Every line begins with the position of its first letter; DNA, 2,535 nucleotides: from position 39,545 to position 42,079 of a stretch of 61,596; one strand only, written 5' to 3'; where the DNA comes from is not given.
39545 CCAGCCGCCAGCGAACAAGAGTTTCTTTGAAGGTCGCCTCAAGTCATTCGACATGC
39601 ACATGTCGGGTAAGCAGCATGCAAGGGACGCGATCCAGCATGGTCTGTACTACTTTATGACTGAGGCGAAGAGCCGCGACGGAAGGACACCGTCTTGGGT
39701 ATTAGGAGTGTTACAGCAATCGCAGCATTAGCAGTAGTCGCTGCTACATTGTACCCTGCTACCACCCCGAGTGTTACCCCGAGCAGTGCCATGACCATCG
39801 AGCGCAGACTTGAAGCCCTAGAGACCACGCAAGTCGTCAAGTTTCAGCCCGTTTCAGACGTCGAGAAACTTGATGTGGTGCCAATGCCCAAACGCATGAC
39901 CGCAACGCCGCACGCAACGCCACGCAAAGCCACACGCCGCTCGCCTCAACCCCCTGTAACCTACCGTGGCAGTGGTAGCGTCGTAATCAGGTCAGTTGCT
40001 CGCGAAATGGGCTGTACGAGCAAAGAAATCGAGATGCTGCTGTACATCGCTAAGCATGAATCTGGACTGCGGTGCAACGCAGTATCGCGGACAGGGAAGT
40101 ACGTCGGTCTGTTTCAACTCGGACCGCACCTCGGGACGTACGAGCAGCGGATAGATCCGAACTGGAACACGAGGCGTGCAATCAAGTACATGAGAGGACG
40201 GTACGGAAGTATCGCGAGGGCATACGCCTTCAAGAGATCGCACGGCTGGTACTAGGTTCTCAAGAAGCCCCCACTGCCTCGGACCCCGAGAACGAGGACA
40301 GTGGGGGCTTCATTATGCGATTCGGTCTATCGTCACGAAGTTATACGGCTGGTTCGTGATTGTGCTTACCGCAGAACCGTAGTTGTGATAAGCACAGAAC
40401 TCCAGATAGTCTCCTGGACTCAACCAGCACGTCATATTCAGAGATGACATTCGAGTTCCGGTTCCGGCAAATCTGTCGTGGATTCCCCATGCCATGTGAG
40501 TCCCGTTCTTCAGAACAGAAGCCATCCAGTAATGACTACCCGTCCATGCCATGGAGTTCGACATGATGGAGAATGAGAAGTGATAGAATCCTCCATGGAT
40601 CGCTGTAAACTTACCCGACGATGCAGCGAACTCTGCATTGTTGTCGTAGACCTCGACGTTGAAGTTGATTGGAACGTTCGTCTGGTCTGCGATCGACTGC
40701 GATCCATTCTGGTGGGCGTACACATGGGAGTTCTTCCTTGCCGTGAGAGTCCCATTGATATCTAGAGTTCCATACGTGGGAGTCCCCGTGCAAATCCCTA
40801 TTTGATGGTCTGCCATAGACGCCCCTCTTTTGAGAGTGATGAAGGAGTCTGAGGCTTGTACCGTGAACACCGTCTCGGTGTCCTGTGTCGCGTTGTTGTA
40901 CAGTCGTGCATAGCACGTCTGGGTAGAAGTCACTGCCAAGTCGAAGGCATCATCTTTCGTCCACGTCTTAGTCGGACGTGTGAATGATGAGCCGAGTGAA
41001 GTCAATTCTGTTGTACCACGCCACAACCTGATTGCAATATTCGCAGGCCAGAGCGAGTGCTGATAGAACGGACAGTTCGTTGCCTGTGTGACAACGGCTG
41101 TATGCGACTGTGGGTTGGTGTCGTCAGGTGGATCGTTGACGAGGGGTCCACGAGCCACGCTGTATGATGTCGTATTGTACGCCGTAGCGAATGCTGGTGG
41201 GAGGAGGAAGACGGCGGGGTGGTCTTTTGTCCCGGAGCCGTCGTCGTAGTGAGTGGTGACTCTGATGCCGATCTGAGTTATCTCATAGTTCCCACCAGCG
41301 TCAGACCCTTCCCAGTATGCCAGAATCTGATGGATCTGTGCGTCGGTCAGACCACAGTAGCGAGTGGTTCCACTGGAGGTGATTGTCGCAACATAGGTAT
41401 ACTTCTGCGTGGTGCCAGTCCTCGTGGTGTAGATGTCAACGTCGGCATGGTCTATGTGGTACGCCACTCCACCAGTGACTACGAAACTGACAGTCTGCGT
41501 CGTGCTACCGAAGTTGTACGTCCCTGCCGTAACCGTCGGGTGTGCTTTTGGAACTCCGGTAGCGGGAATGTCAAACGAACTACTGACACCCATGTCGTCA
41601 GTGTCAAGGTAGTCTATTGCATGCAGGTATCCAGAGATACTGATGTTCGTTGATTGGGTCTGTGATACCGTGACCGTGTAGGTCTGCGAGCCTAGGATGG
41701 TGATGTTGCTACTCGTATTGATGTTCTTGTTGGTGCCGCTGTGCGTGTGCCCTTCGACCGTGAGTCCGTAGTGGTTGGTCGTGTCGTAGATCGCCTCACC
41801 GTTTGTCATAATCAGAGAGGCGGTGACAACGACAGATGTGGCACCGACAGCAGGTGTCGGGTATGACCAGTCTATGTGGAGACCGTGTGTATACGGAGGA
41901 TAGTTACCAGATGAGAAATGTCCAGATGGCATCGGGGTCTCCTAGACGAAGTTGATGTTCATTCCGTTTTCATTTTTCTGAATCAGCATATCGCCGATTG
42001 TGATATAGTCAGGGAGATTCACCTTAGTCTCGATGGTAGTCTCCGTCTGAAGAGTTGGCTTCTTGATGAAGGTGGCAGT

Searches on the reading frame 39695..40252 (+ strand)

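Call 107: search_protein_families(library=phrogs, proteins=[window:39695-40252:+], max_evalue=0.00001)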
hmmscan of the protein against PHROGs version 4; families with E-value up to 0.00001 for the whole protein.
window:39695-40252:+ (186 aa): 3 families
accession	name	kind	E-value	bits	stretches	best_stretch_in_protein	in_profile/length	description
phrog_15428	-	unknown function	4.9e-09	37.4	1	43-186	24-168/168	-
phrog_3310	-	other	2e-07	31.9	1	67-186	123-231/231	transglycosylase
phrog_18628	-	unknown function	1.8e-06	28.6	1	108-186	152-228/228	-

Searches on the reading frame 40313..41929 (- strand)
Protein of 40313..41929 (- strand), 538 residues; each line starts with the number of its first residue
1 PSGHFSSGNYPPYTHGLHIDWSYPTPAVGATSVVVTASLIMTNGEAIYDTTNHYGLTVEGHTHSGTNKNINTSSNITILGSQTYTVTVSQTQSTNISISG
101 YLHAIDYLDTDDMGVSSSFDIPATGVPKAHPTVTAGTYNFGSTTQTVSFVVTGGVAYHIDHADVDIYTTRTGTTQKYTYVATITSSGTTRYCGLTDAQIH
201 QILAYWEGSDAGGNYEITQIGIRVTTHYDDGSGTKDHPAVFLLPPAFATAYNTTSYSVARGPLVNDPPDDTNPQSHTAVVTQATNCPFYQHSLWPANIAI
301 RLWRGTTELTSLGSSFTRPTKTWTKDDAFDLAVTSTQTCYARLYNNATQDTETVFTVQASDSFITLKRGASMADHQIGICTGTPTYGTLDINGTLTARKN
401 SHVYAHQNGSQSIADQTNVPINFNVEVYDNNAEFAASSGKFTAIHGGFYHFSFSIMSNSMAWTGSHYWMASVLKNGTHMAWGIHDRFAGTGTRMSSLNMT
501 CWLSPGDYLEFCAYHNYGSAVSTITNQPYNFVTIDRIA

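Call 106: search_protein_families(library=phrogs, proteins=[window:40313-41929:-], max_evalue=0.00001)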
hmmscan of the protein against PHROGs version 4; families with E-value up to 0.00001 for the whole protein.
window:40313-41929:- (538 aa): 1 family
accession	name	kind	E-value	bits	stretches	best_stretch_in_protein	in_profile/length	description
phrog_15750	-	unknown function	4.5e-08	34.4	1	402-533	32-163/168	-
